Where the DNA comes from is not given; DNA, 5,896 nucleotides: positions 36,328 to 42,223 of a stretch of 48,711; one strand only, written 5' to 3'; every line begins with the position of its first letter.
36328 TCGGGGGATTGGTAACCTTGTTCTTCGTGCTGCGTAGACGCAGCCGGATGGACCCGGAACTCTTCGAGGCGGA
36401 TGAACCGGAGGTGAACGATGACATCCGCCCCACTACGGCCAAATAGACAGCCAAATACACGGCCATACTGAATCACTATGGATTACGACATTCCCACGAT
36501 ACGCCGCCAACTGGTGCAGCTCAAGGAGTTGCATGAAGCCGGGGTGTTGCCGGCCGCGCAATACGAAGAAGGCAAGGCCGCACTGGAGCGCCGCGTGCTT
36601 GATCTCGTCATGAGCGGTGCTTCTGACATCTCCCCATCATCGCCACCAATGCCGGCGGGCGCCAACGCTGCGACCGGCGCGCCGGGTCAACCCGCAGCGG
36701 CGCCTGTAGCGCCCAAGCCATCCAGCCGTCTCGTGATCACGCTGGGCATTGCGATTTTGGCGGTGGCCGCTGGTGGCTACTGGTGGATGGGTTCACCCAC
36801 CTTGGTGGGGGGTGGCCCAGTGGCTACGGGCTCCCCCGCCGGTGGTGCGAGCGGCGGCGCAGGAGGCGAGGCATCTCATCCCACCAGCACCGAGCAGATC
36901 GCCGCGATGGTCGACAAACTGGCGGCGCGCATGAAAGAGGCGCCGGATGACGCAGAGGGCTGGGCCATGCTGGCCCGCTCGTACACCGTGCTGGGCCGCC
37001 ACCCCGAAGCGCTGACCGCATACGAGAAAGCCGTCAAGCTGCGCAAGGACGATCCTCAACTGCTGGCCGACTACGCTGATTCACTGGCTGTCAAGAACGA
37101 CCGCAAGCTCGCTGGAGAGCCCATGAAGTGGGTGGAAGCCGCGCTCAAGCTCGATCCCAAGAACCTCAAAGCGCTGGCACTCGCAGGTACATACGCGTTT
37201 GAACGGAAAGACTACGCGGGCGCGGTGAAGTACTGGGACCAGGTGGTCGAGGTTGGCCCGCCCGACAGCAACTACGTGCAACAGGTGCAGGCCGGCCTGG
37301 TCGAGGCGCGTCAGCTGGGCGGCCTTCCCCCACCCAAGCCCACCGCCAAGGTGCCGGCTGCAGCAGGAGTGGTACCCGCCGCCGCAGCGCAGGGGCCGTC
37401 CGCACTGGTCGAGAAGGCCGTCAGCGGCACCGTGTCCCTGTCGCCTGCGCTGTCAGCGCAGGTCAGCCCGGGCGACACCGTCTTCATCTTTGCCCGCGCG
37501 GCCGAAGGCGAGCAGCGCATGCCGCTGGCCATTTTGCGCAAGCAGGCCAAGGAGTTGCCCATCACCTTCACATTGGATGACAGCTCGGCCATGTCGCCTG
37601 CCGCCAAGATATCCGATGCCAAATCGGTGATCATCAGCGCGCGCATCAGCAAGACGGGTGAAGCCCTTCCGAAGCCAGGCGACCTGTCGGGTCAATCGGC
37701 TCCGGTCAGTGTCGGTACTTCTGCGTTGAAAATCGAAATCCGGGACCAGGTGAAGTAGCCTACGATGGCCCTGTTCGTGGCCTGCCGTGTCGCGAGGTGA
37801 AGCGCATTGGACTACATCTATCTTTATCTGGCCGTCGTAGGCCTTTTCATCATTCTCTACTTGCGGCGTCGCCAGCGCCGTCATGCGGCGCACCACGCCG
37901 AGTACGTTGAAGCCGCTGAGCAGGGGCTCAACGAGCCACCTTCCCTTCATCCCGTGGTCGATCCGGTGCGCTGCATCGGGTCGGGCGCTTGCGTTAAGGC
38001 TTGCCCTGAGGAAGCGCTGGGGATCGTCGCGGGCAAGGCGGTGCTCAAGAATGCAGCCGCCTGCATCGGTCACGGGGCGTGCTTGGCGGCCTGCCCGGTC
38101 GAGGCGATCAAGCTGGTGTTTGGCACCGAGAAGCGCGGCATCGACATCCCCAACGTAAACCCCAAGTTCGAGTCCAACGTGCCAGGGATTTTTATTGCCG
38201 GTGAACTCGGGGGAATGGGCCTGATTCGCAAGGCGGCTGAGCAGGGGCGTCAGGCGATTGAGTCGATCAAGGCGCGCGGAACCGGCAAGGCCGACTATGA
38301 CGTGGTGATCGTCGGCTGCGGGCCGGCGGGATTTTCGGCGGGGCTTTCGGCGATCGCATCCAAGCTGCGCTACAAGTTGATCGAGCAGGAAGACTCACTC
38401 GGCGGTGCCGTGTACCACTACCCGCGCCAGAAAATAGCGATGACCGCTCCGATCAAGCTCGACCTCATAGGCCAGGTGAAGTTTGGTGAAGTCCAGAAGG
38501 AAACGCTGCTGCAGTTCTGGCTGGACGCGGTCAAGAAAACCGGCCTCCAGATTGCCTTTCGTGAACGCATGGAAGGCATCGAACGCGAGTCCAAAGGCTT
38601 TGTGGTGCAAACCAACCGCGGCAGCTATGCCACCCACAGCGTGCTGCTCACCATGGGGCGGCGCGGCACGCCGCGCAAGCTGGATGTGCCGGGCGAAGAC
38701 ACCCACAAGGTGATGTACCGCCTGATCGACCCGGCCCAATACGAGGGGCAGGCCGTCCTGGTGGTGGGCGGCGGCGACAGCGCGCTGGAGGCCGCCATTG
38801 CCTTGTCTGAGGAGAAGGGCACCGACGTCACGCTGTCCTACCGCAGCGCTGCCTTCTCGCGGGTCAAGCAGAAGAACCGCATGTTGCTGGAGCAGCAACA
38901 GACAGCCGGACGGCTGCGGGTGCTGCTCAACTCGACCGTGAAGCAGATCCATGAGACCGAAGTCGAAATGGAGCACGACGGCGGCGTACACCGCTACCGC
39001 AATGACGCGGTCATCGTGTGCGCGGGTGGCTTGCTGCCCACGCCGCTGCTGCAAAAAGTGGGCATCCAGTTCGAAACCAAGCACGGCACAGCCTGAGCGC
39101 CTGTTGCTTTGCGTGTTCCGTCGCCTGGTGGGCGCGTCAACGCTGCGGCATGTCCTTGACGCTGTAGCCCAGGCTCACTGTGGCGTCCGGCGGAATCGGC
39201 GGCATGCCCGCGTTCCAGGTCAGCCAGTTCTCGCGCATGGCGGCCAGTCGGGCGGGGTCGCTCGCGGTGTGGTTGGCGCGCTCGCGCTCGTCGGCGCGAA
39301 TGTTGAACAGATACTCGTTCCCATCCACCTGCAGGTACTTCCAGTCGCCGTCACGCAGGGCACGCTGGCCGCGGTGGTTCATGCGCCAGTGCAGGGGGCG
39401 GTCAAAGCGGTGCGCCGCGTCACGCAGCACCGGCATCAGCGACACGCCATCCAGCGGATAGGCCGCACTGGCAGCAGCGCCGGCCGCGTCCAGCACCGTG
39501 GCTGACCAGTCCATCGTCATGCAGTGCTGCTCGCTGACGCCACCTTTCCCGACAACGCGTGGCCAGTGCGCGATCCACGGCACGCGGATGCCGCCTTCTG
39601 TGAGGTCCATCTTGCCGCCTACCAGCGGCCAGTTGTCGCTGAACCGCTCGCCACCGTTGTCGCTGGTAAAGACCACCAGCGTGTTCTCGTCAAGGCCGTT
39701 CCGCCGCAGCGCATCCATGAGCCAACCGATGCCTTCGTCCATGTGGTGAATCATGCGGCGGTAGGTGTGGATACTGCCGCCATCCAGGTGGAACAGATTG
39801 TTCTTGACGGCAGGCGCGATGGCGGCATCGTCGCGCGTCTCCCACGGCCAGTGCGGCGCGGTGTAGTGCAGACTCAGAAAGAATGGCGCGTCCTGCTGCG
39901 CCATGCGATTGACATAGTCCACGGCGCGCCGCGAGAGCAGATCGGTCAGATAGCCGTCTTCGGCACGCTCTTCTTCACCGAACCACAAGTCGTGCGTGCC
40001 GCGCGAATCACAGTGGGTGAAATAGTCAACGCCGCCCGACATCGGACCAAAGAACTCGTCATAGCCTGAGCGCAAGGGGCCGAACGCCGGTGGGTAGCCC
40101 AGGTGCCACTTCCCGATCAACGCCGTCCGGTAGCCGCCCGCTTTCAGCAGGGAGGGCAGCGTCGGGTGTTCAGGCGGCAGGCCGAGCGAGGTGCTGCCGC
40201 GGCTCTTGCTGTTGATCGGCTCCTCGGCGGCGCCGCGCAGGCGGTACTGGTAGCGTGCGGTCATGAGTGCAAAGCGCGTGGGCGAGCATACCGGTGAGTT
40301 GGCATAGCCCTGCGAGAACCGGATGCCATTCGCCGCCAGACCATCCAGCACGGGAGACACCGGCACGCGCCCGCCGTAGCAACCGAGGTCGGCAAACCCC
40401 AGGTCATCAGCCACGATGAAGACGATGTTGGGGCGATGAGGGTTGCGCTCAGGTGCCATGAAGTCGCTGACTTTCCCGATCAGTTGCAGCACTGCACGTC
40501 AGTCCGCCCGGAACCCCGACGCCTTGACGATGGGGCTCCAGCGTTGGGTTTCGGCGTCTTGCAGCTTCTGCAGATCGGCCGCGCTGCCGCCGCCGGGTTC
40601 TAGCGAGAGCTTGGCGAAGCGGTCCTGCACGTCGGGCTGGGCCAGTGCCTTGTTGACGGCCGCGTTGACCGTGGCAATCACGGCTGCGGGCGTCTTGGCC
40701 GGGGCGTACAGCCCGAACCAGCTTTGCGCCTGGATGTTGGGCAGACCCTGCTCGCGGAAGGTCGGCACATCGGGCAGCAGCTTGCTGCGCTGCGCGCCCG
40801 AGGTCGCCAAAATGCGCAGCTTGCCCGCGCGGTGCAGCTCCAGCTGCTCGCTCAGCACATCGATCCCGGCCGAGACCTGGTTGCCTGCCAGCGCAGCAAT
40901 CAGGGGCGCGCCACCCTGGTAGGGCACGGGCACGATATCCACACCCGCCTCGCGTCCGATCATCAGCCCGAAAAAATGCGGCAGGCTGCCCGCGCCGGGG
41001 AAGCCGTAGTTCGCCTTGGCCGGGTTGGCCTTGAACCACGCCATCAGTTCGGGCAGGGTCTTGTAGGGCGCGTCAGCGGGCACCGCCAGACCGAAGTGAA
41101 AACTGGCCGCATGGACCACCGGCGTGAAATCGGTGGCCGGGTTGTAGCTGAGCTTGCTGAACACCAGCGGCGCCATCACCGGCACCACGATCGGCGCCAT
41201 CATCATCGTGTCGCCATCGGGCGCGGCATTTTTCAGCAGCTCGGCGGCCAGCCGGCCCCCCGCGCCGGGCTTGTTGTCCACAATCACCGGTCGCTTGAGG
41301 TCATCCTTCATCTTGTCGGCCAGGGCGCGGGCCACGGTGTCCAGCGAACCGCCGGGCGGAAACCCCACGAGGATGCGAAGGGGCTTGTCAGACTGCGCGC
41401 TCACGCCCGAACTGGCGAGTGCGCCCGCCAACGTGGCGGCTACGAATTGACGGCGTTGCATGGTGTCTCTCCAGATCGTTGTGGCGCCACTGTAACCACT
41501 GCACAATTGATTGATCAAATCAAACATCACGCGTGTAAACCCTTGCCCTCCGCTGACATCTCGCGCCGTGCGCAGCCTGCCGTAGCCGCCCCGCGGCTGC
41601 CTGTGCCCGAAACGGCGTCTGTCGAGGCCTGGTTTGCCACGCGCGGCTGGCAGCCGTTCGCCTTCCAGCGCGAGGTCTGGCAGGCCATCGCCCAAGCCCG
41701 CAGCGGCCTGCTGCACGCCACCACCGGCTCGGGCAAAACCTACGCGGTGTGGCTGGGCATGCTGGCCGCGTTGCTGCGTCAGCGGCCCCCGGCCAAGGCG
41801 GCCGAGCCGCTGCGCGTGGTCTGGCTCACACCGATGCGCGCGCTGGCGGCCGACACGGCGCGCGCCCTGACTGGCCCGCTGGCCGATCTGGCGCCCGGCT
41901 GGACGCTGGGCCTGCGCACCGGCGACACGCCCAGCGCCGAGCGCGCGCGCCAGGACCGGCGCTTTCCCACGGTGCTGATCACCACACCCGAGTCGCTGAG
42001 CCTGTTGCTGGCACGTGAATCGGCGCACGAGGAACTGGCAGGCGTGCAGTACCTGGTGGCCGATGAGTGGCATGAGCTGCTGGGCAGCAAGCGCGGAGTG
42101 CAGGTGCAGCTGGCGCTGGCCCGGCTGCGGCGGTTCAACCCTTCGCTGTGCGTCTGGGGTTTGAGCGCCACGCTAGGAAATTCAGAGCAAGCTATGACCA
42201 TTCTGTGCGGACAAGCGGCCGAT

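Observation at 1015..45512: A dispersed ~60-70 nt repeat with an AT-rich palindromic core: 9 copies in 48.7 kb, seven overlapping coding sequence in frame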

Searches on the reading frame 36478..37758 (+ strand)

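Call 65: search_protein_families(library=pfam, proteins=[window:36478-37758:+], max_evalue=0.0001)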
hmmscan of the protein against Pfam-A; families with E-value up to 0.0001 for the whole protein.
window:36478-37758:+ (426 aa): 11 families
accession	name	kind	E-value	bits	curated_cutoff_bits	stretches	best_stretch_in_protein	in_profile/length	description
PF23892.1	Ig_CycH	-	7.2e-34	116.2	27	1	317-419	3-105/108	Cytochrome c-type biogenesis protein H Ig-like domain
PF23914.1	TPR_CcmH_CycH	-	1.4e-25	90.5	42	1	133-265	24-156/158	Cytochrome c-type biogenesis protein H TPR domain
PF07719.23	TPR_2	-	2.9e-11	43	27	1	159-191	1-33/34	Tetratricopeptide repeat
PF00515.34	TPR_1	-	1.8e-08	34.2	27.8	1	159-191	1-33/34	Tetratricopeptide repeat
PF13431.12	TPR_17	-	7e-08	32.6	24.4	0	154-179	8-33/34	Tetratricopeptide repeat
PF14559.12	TPR_19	-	2.2e-07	31.6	25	0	152-195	18-61/68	Tetratricopeptide repeat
PF13432.12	TPR_16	-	3.9e-07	30.9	32.7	0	153-193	27-65/65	Tetratricopeptide repeat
PF13428.12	TPR_14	-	7.6e-07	29.7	23.5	1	160-201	2-43/44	Tetratricopeptide repeat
PF13414.12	TPR_11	-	5.4e-06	26.4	26.8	0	168-195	3-30/42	TPR repeat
PF13374.12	TPR_10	-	1.7e-05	25.1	27.5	0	164-190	7-33/42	Tetratricopeptide repeat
PF13429.12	TPR_15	-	8.8e-05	22.5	26.2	0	152-211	207-266/280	Tetratricopeptide repeat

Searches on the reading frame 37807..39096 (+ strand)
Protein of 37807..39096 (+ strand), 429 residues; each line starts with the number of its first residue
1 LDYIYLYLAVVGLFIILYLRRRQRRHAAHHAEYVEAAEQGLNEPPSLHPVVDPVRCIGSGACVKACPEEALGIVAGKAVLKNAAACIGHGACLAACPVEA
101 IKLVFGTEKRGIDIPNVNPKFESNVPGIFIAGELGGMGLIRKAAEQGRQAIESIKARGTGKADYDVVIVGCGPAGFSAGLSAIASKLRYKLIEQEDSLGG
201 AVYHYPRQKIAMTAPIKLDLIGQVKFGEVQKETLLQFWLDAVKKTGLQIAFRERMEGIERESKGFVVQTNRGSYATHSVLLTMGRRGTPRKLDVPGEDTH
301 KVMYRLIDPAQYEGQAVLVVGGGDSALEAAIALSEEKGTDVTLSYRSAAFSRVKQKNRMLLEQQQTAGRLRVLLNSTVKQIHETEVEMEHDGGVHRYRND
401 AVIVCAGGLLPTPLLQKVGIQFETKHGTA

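Call 65: search_protein_families(library=pfam, proteins=[window:37807-39096:+], max_evalue=0.0001)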
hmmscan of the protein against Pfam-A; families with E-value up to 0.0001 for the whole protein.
window:37807-39096:+ (429 aa): 16 families
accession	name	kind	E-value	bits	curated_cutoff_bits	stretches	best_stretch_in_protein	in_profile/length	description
PF13738.12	Pyr_redox_3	-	5.2e-38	131.4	30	1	167-422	1-281/305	Pyridine nucleotide-disulphide oxidoreductase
PF07992.20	Pyr_redox_2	-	2.7e-25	89.8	26.1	1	164-422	1-251/291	Pyridine nucleotide-disulphide oxidoreductase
PF13237.11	Fer4_10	-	2.6e-11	43.7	25.5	1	49-97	2-53/53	4Fe-4S dicluster domain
PF12838.12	Fer4_7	-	2.8e-11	44.2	27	1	55-100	1-52/52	4Fe-4S dicluster domain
PF03486.20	HI0933_like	-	3.1e-11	43.6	50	0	228-290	105-169/244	HI0933-like protein Rossmann domain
PF12797.12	Fer4_2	-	2.8e-09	36.7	24.5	0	48-68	2-22/22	4Fe-4S binding domain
PF12837.12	Fer4_6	-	1.5e-08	34.6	25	1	48-71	1-24/24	4Fe-4S binding domain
PF01266.30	DAO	-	4.7e-08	33.4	27.9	0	228-284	145-203/353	FAD dependent oxidoreductase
PF00070.33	Pyr_redox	-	1.1e-07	32.7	22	1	317-386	2-71/82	Pyridine nucleotide-disulphide oxidoreductase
PF14697.11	Fer4_21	-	1.6e-07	31.8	35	1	51-103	3-59/59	4Fe-4S dicluster domain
PF00037.32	Fer4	-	1.7e-07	31.2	21.1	0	49-71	1-23/24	4Fe-4S binding domain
PF01946.23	Thi4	-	5.5e-07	29.5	26.2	0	162-202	16-57/235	Thi4 family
PF12831.13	FAD_oxidored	-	1.6e-06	28.1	27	1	165-202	1-38/416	FAD dependent oxidoreductase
PF00890.30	FAD_binding_2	-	1.7e-06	27.9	20.4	0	165-201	1-37/414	FAD binding domain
PF13187.11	Fer4_9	-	4.2e-06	27.1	27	1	55-101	1-52/52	4Fe-4S dicluster domain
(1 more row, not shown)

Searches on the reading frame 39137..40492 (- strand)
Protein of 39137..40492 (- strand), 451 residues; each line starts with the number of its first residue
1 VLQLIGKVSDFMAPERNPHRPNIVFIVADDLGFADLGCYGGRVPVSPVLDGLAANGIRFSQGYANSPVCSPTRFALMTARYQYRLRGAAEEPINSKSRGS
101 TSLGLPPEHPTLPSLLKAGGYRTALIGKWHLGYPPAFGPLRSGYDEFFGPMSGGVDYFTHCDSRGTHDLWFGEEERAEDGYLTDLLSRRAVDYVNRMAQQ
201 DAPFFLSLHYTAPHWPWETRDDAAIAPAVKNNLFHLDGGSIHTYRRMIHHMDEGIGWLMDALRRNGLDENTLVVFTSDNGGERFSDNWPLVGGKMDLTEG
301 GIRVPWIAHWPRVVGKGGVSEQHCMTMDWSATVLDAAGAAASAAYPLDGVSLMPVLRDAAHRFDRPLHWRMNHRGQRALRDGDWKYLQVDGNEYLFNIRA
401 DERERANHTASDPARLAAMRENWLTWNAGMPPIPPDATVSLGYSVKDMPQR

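Call 65: search_protein_families(library=pfam, proteins=[window:39137-40492:-], max_evalue=0.0001)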
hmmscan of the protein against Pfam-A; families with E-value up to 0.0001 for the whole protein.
window:39137-40492:- (451 aa): 2 families
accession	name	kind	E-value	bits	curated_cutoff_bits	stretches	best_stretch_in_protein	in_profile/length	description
PF00884.28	Sulfatase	-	5.8e-62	210.1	25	1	21-339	1-301/301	Sulfatase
PF16347.10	SGSH_C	-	9.4e-06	26.3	29.3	1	298-362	12-74/154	N-sulphoglucosamine sulphohydrolase, C-terminal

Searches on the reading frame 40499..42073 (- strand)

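Call 46: search_protein_families(library=pfam, proteins=[window:40499-42073:-], max_evalue=0.001)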
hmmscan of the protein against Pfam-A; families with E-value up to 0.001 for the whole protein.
window:40499-42073:- (524 aa): 1 family
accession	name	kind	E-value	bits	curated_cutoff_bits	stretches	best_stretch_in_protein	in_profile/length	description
PF03401.19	TctC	-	4e-65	220.5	27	1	247-520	1-273/274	Tripartite tricarboxylate transporter family receptor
